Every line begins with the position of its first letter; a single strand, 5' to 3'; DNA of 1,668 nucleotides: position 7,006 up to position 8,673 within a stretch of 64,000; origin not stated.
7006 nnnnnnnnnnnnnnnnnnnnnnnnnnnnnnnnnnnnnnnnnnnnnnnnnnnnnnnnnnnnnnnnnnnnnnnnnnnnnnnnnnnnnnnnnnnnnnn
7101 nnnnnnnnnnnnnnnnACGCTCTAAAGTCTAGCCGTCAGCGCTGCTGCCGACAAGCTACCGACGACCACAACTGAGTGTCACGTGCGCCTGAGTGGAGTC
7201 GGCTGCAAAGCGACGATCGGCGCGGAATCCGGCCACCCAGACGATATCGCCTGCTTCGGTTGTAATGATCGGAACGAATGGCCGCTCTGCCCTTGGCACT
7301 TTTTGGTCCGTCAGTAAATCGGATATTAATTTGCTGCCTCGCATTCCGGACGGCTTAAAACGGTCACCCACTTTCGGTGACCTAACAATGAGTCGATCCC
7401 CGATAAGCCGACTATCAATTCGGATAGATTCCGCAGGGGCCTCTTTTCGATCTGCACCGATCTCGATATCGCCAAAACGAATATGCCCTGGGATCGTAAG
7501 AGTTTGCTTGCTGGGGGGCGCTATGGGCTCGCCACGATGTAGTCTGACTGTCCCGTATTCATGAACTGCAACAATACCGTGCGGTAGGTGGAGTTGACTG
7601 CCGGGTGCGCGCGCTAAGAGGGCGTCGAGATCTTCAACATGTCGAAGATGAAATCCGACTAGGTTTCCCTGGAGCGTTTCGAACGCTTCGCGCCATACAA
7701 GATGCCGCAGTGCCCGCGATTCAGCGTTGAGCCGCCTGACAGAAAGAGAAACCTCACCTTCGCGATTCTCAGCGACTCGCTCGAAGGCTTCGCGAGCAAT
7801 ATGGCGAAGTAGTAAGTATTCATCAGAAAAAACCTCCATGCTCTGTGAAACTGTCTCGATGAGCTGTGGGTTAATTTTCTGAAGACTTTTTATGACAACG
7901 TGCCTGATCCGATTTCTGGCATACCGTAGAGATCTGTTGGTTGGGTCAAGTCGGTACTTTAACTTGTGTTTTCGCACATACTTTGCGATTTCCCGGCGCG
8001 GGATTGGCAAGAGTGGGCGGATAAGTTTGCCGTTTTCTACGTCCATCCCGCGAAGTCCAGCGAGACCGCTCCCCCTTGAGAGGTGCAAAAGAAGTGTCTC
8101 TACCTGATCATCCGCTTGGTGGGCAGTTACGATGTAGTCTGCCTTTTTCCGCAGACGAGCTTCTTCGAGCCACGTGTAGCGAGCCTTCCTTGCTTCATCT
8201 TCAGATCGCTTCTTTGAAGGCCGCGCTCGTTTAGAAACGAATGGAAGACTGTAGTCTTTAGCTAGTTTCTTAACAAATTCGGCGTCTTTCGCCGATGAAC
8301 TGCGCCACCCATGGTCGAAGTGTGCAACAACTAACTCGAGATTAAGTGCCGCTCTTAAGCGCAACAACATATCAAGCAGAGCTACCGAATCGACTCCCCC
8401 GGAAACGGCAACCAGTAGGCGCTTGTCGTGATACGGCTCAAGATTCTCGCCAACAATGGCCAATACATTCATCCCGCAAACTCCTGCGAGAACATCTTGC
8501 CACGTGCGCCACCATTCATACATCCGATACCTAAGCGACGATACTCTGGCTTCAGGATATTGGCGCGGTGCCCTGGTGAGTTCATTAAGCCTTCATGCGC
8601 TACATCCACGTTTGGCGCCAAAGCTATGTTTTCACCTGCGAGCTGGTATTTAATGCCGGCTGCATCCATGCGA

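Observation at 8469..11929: Secreted PGRP-type amidase with four-fold C-terminal repeat array adjacent to a membrane-anchored CAP-domain protein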

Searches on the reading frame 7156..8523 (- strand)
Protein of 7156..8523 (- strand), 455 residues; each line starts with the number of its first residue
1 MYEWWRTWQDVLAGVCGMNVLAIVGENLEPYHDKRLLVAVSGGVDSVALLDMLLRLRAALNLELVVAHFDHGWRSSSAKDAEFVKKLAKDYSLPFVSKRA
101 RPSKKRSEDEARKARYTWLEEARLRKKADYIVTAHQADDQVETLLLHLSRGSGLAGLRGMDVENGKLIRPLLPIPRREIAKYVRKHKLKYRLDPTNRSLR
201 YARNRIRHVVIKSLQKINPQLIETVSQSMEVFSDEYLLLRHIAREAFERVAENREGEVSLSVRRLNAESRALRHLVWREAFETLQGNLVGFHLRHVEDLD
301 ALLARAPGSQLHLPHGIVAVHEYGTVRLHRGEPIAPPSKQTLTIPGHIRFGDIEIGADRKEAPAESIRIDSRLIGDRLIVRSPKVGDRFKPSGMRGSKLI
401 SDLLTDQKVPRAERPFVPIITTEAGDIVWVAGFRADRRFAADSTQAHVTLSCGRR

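Call 14: search_protein_families(library=pfam, proteins=[window:7156-8523:-], max_evalue=0.001)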
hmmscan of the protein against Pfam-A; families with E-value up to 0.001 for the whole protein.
window:7156-8523:- (455 aa): 4 families
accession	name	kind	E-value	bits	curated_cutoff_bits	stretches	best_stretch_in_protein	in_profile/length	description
PF01171.26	ATP_bind_3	-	2.3e-54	184.3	27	1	36-208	2-181/182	PP-loop family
PF11734.13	TilS_C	-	2.6e-14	52.8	22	1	379-451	2-73/74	TilS substrate C-terminal domain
PF01507.26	PAPS_reduct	-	1.1e-05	26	22.5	1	36-126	2-88/175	Phosphoadenosine phosphosulfate reductase domain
PF09179.16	TilS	-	0.00038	21.1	21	1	260-325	1-65/67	TilS substrate binding domain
